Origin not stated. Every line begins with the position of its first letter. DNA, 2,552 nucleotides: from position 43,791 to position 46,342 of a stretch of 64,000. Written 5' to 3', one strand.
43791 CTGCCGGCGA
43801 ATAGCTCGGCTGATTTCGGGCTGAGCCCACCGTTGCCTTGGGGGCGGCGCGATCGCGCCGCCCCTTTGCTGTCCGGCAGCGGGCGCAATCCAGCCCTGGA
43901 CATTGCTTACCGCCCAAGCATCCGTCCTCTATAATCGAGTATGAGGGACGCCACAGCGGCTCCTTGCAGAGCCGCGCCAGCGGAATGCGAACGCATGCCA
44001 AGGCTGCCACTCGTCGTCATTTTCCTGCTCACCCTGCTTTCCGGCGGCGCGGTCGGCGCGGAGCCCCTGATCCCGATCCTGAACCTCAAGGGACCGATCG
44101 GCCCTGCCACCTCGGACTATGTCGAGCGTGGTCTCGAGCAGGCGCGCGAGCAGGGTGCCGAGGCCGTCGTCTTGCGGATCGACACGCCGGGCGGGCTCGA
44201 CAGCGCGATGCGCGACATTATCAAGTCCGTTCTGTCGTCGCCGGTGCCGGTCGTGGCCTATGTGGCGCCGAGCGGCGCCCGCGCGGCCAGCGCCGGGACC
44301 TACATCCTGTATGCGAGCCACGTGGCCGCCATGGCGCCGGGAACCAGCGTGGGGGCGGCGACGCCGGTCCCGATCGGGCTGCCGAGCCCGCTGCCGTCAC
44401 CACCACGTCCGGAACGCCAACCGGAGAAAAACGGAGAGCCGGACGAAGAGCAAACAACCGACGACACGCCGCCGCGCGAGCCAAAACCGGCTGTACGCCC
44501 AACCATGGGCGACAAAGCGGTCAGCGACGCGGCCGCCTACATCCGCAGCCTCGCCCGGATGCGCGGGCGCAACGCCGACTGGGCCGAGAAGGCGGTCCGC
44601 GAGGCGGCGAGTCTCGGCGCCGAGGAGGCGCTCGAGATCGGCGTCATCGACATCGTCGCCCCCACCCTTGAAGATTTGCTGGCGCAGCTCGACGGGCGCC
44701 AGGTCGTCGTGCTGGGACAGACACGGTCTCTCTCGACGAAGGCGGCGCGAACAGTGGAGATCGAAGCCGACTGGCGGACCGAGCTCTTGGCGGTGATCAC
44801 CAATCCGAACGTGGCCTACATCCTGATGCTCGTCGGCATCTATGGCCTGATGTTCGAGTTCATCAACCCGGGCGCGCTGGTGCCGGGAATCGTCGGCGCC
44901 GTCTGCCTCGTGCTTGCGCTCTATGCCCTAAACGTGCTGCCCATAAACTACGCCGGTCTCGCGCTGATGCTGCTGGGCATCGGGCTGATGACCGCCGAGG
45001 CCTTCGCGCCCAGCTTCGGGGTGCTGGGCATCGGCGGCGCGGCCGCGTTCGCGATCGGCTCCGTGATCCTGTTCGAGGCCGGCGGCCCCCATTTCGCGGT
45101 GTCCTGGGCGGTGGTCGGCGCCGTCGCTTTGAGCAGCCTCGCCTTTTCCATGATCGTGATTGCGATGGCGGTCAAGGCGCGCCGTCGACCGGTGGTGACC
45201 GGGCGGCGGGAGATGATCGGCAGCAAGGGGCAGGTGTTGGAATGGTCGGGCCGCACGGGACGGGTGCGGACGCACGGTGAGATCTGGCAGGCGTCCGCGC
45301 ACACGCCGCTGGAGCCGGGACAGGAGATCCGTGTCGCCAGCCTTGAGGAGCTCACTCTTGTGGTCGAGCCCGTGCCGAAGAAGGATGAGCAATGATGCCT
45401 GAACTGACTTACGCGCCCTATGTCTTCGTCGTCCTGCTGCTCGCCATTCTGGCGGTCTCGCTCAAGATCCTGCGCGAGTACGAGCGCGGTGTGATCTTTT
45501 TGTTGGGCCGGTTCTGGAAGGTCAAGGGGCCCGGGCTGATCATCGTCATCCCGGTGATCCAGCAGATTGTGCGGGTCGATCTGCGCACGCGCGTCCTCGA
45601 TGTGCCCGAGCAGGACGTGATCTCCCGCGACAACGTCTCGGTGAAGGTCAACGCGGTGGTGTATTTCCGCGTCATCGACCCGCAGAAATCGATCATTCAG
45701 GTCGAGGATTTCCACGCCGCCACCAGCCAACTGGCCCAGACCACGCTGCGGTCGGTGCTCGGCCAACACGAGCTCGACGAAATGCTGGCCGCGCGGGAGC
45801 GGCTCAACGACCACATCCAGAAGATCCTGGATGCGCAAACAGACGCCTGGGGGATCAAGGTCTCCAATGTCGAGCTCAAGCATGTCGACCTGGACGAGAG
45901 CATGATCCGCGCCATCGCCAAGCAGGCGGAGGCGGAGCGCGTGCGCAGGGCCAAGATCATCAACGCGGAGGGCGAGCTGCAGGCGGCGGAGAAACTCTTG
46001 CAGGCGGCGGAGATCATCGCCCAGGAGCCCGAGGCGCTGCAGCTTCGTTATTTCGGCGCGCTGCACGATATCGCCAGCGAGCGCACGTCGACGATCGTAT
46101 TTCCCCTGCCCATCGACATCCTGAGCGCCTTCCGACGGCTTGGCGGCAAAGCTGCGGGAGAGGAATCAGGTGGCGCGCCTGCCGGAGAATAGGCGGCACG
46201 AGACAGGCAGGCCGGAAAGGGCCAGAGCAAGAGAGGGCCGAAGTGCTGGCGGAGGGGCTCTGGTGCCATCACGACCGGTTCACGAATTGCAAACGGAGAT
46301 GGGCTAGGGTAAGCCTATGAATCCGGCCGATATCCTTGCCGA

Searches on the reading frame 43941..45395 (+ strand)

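Call 46: search_protein_families(library=pfam, proteins=[window:43941-45395:+], max_evalue=0.00001)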
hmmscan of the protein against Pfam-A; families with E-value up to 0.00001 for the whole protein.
window:43941-45395:+ (484 aa): 3 families
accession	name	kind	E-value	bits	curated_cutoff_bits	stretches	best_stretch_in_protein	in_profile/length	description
PF24961.1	NfeD_membrane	-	1.8e-28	99.4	26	1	290-405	1-117/119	NfeD integral membrane domain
PF25145.1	NfeD1b_N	-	2e-17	63.9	40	1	51-142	9-97/189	NfeD1b, N-terminal domain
PF01957.25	NfeD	-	2.2e-14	53.8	29.1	1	424-477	3-57/57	NfeD-like C-terminal, partner-binding domain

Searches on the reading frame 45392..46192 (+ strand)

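Call 46: search_protein_families(library=pfam, proteins=[window:45392-46192:+], max_evalue=0.00001)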
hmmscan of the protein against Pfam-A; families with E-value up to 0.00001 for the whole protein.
window:45392-46192:+ (266 aa): 1 family
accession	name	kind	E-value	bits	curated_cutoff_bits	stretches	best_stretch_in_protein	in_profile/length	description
PF01145.31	Band_7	-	4.4e-40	138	23.6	1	26-195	2-175/176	SPFH domain / Band 7 family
